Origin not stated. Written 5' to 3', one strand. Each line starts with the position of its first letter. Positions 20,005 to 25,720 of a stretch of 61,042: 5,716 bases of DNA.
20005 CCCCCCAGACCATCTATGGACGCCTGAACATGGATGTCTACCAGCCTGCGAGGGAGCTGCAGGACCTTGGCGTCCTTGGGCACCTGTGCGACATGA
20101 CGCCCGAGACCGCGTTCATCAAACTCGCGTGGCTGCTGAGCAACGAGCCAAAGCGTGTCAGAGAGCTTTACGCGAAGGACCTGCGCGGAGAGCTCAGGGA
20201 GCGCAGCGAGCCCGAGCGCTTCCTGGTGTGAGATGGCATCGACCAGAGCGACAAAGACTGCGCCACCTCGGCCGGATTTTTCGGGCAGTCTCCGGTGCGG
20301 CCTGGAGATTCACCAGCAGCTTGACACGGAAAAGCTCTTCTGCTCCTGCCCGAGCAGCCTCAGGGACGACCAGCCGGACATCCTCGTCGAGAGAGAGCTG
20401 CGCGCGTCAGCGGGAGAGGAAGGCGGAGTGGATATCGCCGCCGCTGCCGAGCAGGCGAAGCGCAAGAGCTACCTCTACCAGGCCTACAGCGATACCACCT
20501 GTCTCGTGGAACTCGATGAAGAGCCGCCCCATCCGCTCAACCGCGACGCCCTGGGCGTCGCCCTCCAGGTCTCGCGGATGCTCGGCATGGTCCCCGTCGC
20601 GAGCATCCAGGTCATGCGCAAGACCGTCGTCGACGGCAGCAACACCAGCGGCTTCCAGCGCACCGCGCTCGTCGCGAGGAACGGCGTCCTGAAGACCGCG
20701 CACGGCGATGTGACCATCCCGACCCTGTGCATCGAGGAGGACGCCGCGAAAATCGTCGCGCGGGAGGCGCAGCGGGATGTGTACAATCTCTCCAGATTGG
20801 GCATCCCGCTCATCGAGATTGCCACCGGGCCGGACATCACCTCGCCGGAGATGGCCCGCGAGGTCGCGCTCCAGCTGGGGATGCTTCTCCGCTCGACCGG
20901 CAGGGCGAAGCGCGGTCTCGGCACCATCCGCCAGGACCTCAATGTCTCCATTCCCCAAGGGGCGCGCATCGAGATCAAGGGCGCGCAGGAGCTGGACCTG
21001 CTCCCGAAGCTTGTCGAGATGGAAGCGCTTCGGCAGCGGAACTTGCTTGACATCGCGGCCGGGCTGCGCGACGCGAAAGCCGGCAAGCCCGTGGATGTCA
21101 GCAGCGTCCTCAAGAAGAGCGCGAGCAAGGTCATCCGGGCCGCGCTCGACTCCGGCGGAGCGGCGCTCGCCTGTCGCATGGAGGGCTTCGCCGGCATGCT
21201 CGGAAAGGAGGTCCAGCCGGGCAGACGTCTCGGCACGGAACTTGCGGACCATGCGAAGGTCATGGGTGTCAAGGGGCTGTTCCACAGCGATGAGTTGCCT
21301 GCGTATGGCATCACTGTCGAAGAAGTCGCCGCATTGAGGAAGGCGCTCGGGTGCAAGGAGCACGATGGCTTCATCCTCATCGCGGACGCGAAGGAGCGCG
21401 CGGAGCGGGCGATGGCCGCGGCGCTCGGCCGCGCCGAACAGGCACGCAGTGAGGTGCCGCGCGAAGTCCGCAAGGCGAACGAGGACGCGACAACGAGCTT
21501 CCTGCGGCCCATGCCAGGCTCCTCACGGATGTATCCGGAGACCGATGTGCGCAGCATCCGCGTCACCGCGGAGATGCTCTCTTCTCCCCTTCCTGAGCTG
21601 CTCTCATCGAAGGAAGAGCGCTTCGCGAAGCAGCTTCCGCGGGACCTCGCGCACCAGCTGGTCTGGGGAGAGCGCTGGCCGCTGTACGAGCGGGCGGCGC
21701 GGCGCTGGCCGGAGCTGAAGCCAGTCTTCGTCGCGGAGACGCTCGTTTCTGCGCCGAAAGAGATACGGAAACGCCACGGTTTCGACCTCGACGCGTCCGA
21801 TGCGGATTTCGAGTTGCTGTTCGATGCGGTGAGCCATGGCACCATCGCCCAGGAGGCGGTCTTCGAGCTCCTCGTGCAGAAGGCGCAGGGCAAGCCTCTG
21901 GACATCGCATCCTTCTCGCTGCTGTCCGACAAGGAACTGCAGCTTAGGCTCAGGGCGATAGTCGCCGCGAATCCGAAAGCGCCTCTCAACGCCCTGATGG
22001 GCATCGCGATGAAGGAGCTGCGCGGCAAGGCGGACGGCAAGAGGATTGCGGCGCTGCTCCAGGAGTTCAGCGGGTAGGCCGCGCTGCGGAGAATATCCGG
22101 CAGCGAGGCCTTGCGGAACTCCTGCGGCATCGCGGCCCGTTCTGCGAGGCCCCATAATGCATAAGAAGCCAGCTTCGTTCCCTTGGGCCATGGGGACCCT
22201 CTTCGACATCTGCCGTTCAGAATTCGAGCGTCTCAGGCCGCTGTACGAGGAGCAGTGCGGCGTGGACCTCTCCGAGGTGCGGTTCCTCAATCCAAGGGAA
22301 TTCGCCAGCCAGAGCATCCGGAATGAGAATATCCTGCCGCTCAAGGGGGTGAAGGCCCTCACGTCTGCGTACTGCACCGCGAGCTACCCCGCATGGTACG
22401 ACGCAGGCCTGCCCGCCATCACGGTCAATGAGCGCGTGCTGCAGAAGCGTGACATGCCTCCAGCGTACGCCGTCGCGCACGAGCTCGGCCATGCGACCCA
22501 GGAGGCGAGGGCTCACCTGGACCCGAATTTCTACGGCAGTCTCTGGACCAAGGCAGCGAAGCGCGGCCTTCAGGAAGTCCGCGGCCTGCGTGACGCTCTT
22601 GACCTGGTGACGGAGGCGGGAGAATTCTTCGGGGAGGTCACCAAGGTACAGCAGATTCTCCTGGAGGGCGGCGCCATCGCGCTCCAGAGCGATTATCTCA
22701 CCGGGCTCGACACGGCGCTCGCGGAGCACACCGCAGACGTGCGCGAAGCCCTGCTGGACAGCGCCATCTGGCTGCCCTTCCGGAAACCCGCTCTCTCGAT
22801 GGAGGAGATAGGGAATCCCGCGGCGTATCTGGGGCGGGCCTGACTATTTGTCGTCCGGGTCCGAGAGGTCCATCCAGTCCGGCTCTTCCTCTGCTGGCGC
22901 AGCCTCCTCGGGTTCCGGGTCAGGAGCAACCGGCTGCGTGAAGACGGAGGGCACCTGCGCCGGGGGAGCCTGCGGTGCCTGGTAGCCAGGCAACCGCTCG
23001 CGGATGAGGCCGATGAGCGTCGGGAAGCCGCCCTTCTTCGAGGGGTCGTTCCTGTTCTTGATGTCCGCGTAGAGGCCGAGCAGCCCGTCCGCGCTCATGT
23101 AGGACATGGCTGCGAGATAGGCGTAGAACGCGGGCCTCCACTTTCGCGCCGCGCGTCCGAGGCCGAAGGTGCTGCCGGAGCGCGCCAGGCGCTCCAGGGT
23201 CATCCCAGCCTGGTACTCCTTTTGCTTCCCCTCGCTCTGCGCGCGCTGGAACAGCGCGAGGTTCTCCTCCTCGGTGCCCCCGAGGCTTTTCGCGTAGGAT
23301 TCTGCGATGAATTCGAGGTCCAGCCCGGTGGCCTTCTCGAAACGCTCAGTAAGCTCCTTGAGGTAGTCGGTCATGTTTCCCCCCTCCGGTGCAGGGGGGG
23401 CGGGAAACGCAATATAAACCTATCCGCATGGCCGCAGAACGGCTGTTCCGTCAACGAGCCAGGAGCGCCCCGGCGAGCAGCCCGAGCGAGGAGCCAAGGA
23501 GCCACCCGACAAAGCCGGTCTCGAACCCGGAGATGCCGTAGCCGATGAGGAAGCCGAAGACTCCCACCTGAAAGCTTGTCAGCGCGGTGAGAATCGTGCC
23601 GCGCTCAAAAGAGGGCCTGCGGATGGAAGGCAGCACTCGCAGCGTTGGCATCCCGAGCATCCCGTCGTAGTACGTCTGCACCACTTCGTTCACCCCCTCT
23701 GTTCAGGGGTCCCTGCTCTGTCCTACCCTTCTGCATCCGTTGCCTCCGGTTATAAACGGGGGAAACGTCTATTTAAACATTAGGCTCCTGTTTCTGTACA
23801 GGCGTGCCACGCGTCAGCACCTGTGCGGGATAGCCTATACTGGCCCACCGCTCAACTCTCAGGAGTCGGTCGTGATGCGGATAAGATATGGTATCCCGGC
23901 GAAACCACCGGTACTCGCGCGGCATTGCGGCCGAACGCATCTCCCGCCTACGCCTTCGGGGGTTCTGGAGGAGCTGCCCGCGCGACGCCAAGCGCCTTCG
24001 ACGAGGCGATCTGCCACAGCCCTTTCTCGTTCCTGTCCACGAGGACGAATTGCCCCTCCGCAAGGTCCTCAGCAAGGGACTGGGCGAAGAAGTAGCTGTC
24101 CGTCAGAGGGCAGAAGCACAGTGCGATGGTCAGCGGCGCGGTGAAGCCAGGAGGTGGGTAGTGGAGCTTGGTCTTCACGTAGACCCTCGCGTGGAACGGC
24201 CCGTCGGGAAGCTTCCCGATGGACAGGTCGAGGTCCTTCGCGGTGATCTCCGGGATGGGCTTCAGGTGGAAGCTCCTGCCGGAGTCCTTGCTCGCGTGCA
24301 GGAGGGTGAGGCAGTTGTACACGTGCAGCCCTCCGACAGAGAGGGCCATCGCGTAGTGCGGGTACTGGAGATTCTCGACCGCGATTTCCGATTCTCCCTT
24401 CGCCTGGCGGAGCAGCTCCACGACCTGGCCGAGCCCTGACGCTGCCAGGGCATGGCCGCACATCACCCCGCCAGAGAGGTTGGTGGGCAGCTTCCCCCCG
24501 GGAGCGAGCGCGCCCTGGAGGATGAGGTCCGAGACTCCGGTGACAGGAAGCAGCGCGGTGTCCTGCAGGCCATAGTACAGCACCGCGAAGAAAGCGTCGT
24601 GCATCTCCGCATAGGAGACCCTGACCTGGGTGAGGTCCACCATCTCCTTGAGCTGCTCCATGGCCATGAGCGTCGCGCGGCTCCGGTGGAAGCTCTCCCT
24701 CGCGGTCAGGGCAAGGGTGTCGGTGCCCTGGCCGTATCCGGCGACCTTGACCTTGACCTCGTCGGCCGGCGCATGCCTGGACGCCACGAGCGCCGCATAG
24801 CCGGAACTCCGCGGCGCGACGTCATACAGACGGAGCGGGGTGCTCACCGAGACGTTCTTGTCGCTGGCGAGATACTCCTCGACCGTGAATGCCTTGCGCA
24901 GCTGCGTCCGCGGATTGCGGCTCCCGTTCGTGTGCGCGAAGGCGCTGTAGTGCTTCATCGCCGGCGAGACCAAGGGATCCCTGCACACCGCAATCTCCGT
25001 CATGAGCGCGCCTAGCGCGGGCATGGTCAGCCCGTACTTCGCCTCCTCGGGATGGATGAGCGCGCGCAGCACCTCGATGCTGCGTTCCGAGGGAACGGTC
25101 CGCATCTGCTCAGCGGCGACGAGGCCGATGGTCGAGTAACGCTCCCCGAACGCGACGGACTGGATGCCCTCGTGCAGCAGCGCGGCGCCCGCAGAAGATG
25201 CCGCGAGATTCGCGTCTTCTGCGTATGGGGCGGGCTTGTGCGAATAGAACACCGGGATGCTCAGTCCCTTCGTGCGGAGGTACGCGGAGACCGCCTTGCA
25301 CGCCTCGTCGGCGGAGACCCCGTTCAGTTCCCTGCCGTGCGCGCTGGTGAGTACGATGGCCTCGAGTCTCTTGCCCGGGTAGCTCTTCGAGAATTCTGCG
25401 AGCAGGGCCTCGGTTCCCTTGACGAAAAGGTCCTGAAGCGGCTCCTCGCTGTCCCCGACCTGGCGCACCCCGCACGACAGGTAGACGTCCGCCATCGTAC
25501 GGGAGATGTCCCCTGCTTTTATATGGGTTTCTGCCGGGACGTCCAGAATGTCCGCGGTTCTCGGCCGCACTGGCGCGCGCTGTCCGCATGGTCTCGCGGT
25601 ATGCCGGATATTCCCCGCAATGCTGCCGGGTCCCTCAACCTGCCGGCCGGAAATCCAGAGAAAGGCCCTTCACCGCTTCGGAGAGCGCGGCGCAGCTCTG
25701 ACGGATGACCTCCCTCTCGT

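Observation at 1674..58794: Dispersed family of ~68-bp CGGCCG-bounded, imperfectly palindromic intergenic repeats (at least 20 copies in 61 kb), most lying 25-42 bp from a TATA box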

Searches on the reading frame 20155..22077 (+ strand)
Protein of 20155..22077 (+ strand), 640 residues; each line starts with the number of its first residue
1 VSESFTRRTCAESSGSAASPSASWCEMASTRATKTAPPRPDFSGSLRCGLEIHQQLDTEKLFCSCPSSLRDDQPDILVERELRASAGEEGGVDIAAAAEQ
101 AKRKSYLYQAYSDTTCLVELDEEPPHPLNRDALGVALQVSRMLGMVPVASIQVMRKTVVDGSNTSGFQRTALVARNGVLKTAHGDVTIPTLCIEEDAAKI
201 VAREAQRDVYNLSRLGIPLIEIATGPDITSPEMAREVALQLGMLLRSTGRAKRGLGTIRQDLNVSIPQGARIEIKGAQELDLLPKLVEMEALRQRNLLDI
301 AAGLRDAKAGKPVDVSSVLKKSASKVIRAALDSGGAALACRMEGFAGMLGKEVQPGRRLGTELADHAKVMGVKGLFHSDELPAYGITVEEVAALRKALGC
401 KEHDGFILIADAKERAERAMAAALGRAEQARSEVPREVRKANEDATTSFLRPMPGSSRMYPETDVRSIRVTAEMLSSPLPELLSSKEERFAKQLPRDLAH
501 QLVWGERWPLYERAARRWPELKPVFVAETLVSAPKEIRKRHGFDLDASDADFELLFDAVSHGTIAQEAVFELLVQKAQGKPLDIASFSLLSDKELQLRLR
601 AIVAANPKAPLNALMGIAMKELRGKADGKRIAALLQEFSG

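Call 9: search_protein_families(library=pfam, proteins=[window:20155-22077:+])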
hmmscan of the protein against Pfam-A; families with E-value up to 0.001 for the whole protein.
window:20155-22077:+ (640 aa): 3 families
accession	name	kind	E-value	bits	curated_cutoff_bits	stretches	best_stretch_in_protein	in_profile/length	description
PF02934.20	GatB_N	-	2.8e-50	171.5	23.4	1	47-475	2-276/277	GatB/GatE catalytic domain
PF02938.19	GAD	-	1.3e-13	51.4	23.4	1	327-420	1-95/95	GAD domain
PF02637.23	GatB_Yqey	-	2.1e-06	28.1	27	1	540-637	30-146/148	GatB domain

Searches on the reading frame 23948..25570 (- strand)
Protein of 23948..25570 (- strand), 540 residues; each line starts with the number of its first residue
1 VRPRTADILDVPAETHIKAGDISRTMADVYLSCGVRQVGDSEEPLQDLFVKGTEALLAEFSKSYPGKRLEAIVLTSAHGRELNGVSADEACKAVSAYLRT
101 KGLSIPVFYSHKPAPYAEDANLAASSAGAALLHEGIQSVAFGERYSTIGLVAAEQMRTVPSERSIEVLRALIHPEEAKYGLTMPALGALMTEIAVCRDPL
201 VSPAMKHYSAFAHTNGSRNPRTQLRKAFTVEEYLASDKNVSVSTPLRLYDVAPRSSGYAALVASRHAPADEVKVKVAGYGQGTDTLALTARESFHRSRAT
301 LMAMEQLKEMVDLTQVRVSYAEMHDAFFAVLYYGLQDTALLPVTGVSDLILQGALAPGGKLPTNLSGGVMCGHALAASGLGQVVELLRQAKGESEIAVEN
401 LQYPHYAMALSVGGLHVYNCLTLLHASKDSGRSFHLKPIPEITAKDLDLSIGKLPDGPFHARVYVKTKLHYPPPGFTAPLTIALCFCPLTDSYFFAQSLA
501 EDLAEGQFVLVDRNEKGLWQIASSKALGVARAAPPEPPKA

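Call 9: search_protein_families(library=pfam, proteins=[window:23948-25570:-])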
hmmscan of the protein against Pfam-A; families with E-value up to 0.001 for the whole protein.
window:23948-25570:- (540 aa): 1 family
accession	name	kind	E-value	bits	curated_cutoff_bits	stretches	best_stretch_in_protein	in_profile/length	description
PF22691.2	Thiolase_C_1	-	7.2e-16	58.7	28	1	280-424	1-142/144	Thiolase C-terminal domain-like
